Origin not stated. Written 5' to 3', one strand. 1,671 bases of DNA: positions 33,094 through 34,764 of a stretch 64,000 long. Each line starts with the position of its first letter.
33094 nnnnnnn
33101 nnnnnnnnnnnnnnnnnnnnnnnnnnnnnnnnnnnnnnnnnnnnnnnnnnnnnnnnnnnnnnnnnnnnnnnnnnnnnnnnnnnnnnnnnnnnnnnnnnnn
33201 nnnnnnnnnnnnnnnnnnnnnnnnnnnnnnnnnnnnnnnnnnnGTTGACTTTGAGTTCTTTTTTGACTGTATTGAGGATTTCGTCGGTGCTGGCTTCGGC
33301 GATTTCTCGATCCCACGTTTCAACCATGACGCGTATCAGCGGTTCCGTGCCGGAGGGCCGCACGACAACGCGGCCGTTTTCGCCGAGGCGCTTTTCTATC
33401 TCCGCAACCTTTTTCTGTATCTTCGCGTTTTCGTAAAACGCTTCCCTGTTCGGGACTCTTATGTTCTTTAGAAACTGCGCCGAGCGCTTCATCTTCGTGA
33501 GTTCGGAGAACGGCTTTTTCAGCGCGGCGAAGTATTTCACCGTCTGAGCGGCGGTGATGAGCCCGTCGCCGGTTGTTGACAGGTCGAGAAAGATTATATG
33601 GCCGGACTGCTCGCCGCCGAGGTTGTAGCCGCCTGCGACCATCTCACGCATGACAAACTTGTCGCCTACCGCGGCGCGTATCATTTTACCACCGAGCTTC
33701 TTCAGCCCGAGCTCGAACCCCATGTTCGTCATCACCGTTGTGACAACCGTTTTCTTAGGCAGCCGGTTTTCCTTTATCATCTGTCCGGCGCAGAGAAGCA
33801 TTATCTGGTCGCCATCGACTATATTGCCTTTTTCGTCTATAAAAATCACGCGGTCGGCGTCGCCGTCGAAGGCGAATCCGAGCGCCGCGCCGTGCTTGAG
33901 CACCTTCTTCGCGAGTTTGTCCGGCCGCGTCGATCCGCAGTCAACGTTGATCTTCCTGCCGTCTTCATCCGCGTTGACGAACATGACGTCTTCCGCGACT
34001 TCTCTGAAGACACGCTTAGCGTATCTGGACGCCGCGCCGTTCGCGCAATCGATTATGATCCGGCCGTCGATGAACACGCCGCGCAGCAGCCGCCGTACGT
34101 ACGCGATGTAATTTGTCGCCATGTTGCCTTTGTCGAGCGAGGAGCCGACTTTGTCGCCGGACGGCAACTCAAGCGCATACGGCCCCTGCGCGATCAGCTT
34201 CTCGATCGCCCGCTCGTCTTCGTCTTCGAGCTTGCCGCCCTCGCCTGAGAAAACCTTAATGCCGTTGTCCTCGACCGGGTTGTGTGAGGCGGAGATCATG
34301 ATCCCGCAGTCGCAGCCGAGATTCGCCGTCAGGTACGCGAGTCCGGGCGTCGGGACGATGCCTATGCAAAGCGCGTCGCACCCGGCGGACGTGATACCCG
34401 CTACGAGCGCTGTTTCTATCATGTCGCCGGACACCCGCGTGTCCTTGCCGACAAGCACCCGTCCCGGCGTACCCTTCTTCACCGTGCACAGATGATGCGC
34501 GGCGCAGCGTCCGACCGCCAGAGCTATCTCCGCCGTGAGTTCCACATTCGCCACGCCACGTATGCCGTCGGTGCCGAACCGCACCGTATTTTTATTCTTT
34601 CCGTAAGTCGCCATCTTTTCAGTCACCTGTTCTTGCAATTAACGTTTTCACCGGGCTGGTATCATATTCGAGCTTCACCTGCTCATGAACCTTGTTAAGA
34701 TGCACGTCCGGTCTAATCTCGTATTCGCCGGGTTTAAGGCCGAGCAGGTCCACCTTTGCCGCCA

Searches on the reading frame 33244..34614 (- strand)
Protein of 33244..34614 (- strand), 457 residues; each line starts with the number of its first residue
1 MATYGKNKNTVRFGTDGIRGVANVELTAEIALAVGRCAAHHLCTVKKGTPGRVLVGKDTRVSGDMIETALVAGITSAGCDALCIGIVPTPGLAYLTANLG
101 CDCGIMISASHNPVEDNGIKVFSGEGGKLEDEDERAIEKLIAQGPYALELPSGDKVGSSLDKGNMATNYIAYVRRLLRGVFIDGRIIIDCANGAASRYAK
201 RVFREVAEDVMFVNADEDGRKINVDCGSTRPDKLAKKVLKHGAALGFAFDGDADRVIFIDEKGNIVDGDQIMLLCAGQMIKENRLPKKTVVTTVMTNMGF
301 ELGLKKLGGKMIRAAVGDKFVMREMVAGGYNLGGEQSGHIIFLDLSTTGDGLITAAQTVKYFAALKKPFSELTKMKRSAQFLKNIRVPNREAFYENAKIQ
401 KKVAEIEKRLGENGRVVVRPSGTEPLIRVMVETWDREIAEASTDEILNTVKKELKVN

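Call 16: find_encoding_contigs(protein=window:33244-34614:-, flank=6000, max_places=10)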
Protein window:33244-34614:- (457 aa): no gene with exactly this product is on record in the collection.

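Call 27: find_related_loci(query=window:33244-34614:-, collection=genome_contigs, flank=5000)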
Query window:33244-34614:- (457 aa) in genome_contigs; peptide patterns used: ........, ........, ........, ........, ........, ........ (x = any residue, [..] = any of these).
41 stretches matched a pattern; 15 encode a relative of the query (tblastn E <= 1e-3); 15 distinct loci.
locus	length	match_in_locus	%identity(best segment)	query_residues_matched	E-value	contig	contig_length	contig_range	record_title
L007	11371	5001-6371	82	1-457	0e+0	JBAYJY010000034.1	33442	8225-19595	MAG: bacterium isolate SO_2016_GW1_67 scaffold02380_OW334_2016, whole genome shotgun sequence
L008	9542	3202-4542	46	5-454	3e-118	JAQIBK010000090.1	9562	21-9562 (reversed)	MAG: Actinomycetota bacterium isolate GH1 k119_300866, whole genome shotgun sequence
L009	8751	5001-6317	45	13-454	2e-113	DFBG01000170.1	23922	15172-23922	MAG TPA_asm: Actinobacteria bacterium UBA3086 UBA3086_contig_25871, whole genome shotgun sequence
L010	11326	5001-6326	43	13-455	4e-105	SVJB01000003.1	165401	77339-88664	MAG: Oscillospiraceae bacterium isolate SIG424 NODE_1711_length_165401_cov_2.382783, whole genome shotgun sequence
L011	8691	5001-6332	42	13-451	3e-102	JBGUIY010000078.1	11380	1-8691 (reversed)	MAG: Christensenellales bacterium isolate ruminal_MAG_316 ruminal_MAG_316_contig_0078, whole genome shotgun sequence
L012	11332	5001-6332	41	13-451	2e-101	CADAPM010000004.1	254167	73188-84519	MAG: uncultured Clostridiales bacterium isolate RUG13503 genome assembly, contig: RUG13503_asm_4, whole genome shotgun s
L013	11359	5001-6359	43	4-454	1e-108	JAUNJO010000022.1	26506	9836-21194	MAG: Eubacteriales bacterium isolate S2A_St_36 NODE_485_length_26506_cov_14.461457, whole genome shotgun sequence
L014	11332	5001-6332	42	13-451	6e-102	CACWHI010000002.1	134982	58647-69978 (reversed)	MAG: uncultured Clostridiales bacterium isolate RUG10580 genome assembly, contig: RUG10580_asm_2, whole genome shotgun s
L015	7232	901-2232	42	13-451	5e-103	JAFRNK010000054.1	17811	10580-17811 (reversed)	MAG: Clostridia bacterium isolate RGIG2628 Goat_Omasum-1__c386701, whole genome shotgun sequence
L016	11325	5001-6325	39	5-446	2e-77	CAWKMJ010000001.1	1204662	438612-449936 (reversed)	MAG: uncultured Actinomycetes bacterium isolate MFD03804.bin.3.153 genome assembly, contig: contig_12476, whole genome s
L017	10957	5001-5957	28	11-297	1e-15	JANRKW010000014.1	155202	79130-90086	MAG: Isosphaeraceae bacterium isolate bins.117 k141_5218339, whole genome shotgun sequence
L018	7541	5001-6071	27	11-337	4e-15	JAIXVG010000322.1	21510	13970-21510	MAG: Planctomyces sp. isolate D1_MAG_00055 pond_D1_MAG_00055_000000000260, whole genome shotgun sequence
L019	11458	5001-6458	23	55-456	5e-15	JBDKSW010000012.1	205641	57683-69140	MAG: Thermoguttaceae bacterium isolate 6_bin.44 c_000000924641, whole genome shotgun sequence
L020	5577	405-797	34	13-137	4e-12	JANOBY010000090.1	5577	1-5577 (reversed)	MAG: Planctomycetales bacterium isolate VAR_17_metabat_95 VAR_17_k141_2211881, whole genome shotgun sequence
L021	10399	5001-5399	32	11-137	9e-12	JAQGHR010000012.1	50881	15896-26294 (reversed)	MAG: Planctomycetota bacterium isolate RYN_438 scaffold_3521069, whole genome shotgun sequence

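Call 33: search_protein_families(library=pfam, proteins=[L007:6745-7608:-, L007:7604-8434:-, L007:8717-9838:+, L007:3673-4857:+, L007:2637-3668:+, L007:1426-2835:+, L007:10286-10786:-], max_evalue=0.01)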
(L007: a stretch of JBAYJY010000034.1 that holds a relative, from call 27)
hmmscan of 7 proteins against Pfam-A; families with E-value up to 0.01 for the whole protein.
L007:6745-7608:- (288 aa): 8 families
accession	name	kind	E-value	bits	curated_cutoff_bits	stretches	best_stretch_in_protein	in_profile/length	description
PF12146.15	Hydrolase_4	-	1.5e-17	64.1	27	2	86-195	3-115/239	Serine aminopeptidase, S33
PF00561.26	Abhydrolase_1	-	8.1e-14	52.3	25.8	1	89-195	2-111/245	alpha/beta hydrolase fold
PF12697.13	Abhydrolase_6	-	1.9e-06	29.2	26.3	1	90-188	1-93/217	Alpha/beta hydrolase family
PF20408.4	Abhydrolase_11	-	1.6e-05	25.2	27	1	87-265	2-166/193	Alpha/beta hydrolase domain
PF05677.18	DUF818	-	2.8e-05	23.7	20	1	99-174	155-231/365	Chlamydia CHLPS protein (DUF818)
PF00326.27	Peptidase_S9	-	5.4e-05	23.2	22.6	1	106-285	5-208/213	Prolyl oligopeptidase family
PF01738.24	DLH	-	0.00049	20.2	21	1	135-251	74-170/217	Dienelactone hydrolase family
PF05448.18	AXE1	-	0.0074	15.5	21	0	63-128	56-122/321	Acetyl xylan esterase (AXE1)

L007:7604-8434:- (277 aa): 1 family
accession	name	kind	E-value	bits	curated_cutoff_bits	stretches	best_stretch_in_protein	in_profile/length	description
PF08239.17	SH3_3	-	0.0067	17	27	0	50-102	2-53/54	Bacterial SH3 domain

L007:8717-9838:+ (374 aa): 2 families
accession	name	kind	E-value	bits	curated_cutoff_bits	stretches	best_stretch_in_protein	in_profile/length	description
PF02811.25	PHP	-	5.3e-05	24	26.4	1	53-129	2-76/164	PHP domain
PF13579.12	Glyco_trans_4_4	-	0.0011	19.7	29.7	0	67-95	6-34/158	Glycosyl transferase 4-like domain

L007:3673-4857:+ (395 aa): 1 family
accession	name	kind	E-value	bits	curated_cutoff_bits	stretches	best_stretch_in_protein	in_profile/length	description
PF07949.17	YbbR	-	3.8e-22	78.8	22.3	3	127-209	2-80/81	YbbR-like protein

L007:2637-3668:+ (344 aa): 3 families
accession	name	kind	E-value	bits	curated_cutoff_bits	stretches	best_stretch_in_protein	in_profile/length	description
PF02457.21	DAC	-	1.7e-39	134.5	27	1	195-311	4-119/119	DisA bacterial checkpoint controller nucleotide-binding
PF19293.4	CdaA_N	-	0.00033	21.2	23.8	1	86-158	7-80/81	CdaA N-terminal transmembrane domain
PF20556.3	DUF6768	-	0.0047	17.1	27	1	72-133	32-93/123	Family of unknown function (DUF6768)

L007:1426-2835:+ (470 aa): 2 families
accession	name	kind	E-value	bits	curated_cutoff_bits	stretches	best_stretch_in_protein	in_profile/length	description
PF00206.25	Lyase_1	-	9.5e-75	252.3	27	1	17-311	1-312/312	Lyase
PF14698.11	ASL_C2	-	9.9e-22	77.6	27.3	1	375-439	2-66/69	Argininosuccinate lyase C-terminal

L007:10286-10786:- (167 aa): 0 families
